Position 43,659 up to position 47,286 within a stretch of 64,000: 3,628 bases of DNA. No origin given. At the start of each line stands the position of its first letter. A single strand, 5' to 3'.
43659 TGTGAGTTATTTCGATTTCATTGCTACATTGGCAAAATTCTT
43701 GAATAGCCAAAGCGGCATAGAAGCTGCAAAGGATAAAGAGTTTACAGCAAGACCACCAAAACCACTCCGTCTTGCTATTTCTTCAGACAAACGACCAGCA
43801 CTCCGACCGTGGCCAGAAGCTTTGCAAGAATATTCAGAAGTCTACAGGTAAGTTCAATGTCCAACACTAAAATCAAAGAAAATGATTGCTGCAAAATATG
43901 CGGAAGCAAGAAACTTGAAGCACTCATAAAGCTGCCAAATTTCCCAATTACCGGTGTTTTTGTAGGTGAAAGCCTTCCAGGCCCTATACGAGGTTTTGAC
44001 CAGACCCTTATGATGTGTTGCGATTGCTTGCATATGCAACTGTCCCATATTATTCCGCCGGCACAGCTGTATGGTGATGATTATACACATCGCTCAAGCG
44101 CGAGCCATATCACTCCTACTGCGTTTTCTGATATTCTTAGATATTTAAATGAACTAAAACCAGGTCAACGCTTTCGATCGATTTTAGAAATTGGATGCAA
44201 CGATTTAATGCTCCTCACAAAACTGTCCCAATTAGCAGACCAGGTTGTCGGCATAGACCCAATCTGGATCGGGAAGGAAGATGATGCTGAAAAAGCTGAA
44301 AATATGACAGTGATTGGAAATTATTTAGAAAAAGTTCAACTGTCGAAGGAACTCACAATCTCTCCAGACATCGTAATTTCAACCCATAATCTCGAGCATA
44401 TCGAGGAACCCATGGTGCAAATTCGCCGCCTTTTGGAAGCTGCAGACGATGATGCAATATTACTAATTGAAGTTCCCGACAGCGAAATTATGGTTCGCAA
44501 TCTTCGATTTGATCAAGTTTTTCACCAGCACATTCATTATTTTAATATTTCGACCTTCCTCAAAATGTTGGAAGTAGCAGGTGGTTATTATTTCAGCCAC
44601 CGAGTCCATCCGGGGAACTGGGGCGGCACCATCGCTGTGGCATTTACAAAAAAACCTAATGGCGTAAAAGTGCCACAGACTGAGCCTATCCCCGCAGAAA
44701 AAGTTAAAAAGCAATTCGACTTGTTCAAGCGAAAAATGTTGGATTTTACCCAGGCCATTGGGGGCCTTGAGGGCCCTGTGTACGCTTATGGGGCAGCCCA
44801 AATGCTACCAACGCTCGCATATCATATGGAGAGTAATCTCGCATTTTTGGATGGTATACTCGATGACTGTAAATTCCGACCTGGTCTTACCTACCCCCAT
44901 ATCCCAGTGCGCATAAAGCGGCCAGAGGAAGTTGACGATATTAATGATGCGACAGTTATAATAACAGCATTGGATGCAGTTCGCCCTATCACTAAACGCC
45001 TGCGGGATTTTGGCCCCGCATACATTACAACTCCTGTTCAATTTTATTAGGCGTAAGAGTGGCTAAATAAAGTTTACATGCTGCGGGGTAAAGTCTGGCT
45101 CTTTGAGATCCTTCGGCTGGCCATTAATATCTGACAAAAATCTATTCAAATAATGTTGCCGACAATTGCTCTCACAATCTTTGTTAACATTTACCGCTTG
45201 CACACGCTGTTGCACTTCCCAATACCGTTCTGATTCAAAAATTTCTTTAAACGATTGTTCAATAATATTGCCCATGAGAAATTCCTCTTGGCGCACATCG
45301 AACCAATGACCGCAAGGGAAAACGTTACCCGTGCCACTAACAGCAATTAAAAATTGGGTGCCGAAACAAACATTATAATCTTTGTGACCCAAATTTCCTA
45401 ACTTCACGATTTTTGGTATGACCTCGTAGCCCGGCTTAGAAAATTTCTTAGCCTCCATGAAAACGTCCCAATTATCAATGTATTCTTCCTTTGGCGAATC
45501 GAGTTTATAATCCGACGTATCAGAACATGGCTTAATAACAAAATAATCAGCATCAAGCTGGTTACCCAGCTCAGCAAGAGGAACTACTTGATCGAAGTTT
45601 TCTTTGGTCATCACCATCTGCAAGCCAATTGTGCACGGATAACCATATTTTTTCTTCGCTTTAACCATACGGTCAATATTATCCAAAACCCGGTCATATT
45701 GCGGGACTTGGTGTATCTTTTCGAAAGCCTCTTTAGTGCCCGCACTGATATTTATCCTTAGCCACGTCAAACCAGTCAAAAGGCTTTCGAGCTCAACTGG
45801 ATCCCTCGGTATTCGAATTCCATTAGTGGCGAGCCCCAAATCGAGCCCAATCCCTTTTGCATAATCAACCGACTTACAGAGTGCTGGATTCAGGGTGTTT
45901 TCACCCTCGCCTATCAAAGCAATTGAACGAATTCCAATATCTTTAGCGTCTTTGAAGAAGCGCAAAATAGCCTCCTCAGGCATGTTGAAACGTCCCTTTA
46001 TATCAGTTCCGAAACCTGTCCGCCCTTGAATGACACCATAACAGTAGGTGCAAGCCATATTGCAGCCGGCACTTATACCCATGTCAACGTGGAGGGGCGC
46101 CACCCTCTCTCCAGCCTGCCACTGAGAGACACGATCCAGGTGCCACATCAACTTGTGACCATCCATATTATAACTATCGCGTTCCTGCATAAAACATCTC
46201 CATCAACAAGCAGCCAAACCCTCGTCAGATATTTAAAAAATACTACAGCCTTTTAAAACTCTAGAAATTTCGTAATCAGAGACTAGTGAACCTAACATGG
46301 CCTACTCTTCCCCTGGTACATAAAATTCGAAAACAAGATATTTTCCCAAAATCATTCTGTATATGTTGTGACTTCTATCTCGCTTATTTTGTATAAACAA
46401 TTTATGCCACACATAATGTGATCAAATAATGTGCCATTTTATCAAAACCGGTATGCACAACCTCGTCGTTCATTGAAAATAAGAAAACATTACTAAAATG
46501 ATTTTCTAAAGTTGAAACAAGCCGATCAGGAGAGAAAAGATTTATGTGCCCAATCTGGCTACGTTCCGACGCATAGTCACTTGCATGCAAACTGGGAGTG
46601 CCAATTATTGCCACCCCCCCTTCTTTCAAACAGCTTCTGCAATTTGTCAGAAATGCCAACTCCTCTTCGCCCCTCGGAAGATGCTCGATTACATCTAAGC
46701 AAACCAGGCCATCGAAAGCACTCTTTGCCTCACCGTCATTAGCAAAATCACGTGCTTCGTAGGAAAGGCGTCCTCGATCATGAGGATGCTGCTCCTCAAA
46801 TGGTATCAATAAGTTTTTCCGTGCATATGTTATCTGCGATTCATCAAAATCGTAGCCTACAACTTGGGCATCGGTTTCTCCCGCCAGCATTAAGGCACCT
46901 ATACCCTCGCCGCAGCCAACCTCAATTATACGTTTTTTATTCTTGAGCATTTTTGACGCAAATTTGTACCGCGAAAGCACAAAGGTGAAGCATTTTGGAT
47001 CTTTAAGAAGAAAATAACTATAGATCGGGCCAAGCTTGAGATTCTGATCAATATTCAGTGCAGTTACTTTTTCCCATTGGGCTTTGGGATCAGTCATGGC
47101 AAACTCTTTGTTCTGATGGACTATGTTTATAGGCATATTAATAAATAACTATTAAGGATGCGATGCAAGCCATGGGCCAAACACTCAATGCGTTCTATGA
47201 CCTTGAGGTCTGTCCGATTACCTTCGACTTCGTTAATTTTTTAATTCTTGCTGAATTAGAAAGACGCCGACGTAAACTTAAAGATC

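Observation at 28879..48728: ~20 kb island combining heptose activation genes, four radical-SAM enzymes and five TPR-tethered glycosyltransferase modules: candidate novel (protein?) glycosylation system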

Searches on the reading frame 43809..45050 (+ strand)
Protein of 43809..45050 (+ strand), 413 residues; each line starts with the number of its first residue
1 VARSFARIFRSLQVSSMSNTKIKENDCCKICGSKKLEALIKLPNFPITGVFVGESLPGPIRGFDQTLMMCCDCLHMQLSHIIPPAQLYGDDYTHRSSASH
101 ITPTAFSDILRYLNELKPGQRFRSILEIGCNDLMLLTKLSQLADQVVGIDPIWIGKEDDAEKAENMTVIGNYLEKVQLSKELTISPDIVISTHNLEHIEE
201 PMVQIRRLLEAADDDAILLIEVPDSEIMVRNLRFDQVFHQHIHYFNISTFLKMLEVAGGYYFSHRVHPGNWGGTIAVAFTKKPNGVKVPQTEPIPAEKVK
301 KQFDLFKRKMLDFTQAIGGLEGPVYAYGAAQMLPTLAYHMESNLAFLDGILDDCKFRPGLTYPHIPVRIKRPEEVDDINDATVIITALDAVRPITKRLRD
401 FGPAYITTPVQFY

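Call 4: search_protein_families(library=pfam, proteins=[window:43809-45050:+], max_evalue=0.01)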
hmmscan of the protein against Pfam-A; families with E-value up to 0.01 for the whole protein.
window:43809-45050:+ (413 aa): 3 families
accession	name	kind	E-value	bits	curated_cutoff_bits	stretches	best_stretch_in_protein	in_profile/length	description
PF13489.12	Methyltransf_23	-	6.3e-13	49.2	27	1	109-258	9-158/164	Methyltransferase domain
PF08421.16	Methyltransf_13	-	1.3e-10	41.7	31.3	1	28-88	1-62/62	Putative zinc binding domain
PF08484.17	Methyltransf_14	-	0.00026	21.3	23.5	1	300-401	47-148/160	C-methyltransferase C-terminal domain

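Call 8: search_protein_families(library=ncbifam, proteins=[window:43809-45050:+], max_evalue=0.001)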
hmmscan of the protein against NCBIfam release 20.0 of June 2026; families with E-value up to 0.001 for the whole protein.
window:43809-45050:+ (413 aa): 1 family
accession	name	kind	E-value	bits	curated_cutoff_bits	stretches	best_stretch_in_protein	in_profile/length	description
TIGR01983.1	UbiG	equivalog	0.00013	21.4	102.95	1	123-220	51-151/228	bifunctional 2-polyprenyl-6-hydroxyphenol methylase/3-demethylubiquinol 3-O-methyltransferase UbiG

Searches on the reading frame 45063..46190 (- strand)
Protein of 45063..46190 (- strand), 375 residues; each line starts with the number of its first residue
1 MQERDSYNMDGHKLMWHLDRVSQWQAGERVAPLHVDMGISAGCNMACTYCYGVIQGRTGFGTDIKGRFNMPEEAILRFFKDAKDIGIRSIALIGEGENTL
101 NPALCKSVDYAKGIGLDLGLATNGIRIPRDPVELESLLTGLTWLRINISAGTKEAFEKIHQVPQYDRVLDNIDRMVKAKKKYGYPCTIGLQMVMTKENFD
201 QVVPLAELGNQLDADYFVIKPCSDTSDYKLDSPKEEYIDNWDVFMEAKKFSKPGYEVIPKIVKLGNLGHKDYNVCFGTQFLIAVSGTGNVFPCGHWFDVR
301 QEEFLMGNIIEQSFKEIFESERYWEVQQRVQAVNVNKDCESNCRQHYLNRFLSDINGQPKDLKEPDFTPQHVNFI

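Call 4: search_protein_families(library=pfam, proteins=[window:45063-46190:-], max_evalue=0.01)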
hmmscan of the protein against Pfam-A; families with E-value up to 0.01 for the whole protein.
window:45063-46190:- (375 aa): 2 families
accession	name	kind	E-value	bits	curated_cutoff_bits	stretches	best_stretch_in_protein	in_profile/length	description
PF04055.27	Radical_SAM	-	1.5e-16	61.5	29.5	1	39-208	3-165/166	Radical SAM superfamily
PF13186.11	SPASM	-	1e-08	35.8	21.5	1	275-343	1-66/67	Iron-sulfur cluster-binding domain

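Call 45: search_protein_families(library=ncbifam, proteins=[window:45063-46190:-], max_evalue=0.001)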
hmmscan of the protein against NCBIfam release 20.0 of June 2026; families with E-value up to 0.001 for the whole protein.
window:45063-46190:- (375 aa): 34 families (the best 25 are shown)
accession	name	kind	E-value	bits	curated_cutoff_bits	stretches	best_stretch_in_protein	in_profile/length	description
TIGR04317.1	W_rSAM_matur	equivalog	3.4e-21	75.8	380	1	38-339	9-313/349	tungsten cofactor oxidoreductase radical SAM maturase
TIGR02668.1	moaA_archaeal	equivalog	7.5e-14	51.4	325.25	1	37-216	14-181/303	GTP 3',8-cyclase MoaA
NF038283.1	viperin_w_prok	equivalog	6.9e-13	48.4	180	1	39-201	8-169/281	viperin family antiviral radical SAM protein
NF045574.1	sacti_mat_StsB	exception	7.7e-12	44.8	625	1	36-341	99-384/466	StsB family radical SAM/SPASM domain sactipeptide maturase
NF001199.0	PRK00164.2-1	equivalog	1.1e-11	44.4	231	1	37-211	16-177/308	GTP 3',8-cyclase MoaA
TIGR04545.1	rSAM_ahbD_hemeb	equivalog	1.3e-11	44.6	500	1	39-249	6-206/339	heme b synthase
TIGR03962.1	mycofact_rSAM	equivalog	1.7e-11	43.9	265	1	31-343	10-313/339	mycofactocin radical SAM maturase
NF047865.1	rSAM_PapB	equivalog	4.7e-11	42.5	340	1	37-345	7-318/330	PapB family radical SAM/SPASM ranthipeptide maturase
TIGR04051.1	rSAM_NirJ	equivalog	7.6e-11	41.6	515.45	1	42-218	11-172/354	heme d1 biosynthesis radical SAM protein NirJ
TIGR02666.1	moaA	equivalog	7.9e-11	41.5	284.05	1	39-211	16-182/336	GTP 3',8-cyclase MoaA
NF050035.1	rSAM_WgK_link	exception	1.4e-10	40.7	650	1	31-238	7-203/367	radical SAM/SPASM peptide maturase WgkB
TIGR04064.1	rSAM_nif11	equivalog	2.6e-09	36.3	518.7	0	35-113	80-155/459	nif11-like peptide radical SAM maturase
TIGR02109.1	PQQ_syn_pqqE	equivalog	5.8e-09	35.4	381.35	1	31-222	5-182/358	pyrroloquinoline quinone biosynthesis protein PqqE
TIGR04311.1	rSAM_Geo_metal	subfamily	1.2e-08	34.4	400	1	37-219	7-184/423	radical SAM/SPASM family putative metalloenzyme maturase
TIGR04303.1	GeoRSP_rSAM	equivalog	4.7e-08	33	400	1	31-325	3-282/325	GeoRSP system radical SAM/SPASM protein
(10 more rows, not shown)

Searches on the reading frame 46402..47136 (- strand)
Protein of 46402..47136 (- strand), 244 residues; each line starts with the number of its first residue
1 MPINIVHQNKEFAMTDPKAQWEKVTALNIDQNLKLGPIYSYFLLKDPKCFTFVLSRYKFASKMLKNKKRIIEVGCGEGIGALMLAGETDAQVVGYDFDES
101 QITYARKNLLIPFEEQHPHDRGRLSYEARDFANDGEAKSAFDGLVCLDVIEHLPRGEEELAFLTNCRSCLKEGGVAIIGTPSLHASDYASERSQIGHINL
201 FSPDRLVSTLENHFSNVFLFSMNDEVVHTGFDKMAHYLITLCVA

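Call 4: search_protein_families(library=pfam, proteins=[window:46402-47136:-], max_evalue=0.01)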
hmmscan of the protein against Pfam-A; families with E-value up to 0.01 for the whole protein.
window:46402-47136:- (244 aa): 8 families
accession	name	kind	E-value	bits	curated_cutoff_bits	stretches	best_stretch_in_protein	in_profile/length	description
PF13489.12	Methyltransf_23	-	4.1e-14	53.1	27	1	54-212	10-156/164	Methyltransferase domain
PF08242.18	Methyltransf_12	-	4.1e-12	47.1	30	1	71-175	1-97/98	Methyltransferase domain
PF13649.12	Methyltransf_25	-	7.7e-12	46.2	27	1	70-174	1-97/97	Methyltransferase domain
PF08241.18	Methyltransf_11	-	1.2e-10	42.3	21.2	1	72-178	2-95/95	Methyltransferase domain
PF13847.12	Methyltransf_31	-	2.2e-10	40.8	27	1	65-183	2-114/145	Methyltransferase domain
PF02353.26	CMAS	-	3.3e-06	27.1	27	1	63-190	59-176/273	Mycolic acid cyclopropane synthetase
PF06325.19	PrmA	-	0.00015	21.8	22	1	62-109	157-204/296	Ribosomal protein L11 methyltransferase (PrmA)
PF05175.20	MTS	-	0.0016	18.6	23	1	63-109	27-75/170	Methyltransferase small domain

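Call 45: search_protein_families(library=ncbifam, proteins=[window:46402-47136:-], max_evalue=0.001)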
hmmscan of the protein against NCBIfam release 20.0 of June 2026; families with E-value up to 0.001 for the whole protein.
window:46402-47136:- (244 aa): 16 families
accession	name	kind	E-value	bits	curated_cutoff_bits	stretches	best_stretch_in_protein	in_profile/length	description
TIGR01983.1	UbiG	equivalog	1.1e-11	44.5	102.95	1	66-180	49-153/228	bifunctional 2-polyprenyl-6-hydroxyphenol methylase/3-demethylubiquinol 3-O-methyltransferase UbiG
NF043040.1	corrin_prot_MT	hypoth_equivalog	2.4e-09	36.9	180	1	58-178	33-147/216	corrinoid protein-associated methyltransferase CpaM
TIGR02021.1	BchM-ChlM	equivalog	6.4e-08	32.3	158.9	1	67-158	55-136/218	magnesium protoporphyrin IX methyltransferase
NF053839.1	CPFASynBruc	equivalog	1.5e-06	27.4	600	1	60-179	167-277/410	cyclopropane fatty acid synthase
TIGR04074.1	bacter_Hen1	equivalog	5.5e-06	25.1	340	1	66-182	282-395/462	3' terminal RNA ribose 2'-O-methyltransferase Hen1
NF045667.1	MTase_DVU1556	equivalog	6.6e-06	25.7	155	1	61-108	17-64/213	DVU_1556 family methyltransferase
TIGR04345.1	ovoA_Cterm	equivalog_domain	1.9e-05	24.3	170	0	58-106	31-80/242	putative 4-mercaptohistidine N1-methyltransferase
NF011529.0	PRK14968.1-3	equivalog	3.1e-05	23.5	162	1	64-109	32-76/198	putative methyltransferase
TIGR00406.1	prmA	equivalog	3.2e-05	23.5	183.15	1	62-109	155-202/288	50S ribosomal protein L11 methyltransferase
NF040703.1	cyclopro_CfaB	exception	8.7e-05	21.5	650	1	64-176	157-261/393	C17 cyclopropane fatty acid synthase CfaB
NF008686.0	PRK11705.1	equivalog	0.00026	20.1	400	1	63-180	164-267/383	cyclopropane fatty acyl phospholipid synthase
TIGR00452.1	TIGR00452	equivalog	0.00032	19.6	275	1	66-181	117-222/316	tRNA 5-methoxyuridine(34)/uridine 5-oxyacetic acid(34) synthase CmoB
NF011527.0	PRK14968.1-1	equivalog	0.00038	20.2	242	1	61-108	29-76/192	putative methyltransferase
NF011650.0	PRK15068.1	equivalog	0.00042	19.3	209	1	66-180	122-227/324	tRNA 5-methoxyuridine(34)/uridine 5-oxyacetic acid(34) synthase CmoB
NF001786.0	PRK00517.2-4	equivalog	0.00044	19.4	327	1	58-110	135-186/277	50S ribosomal protein L11 methyltransferase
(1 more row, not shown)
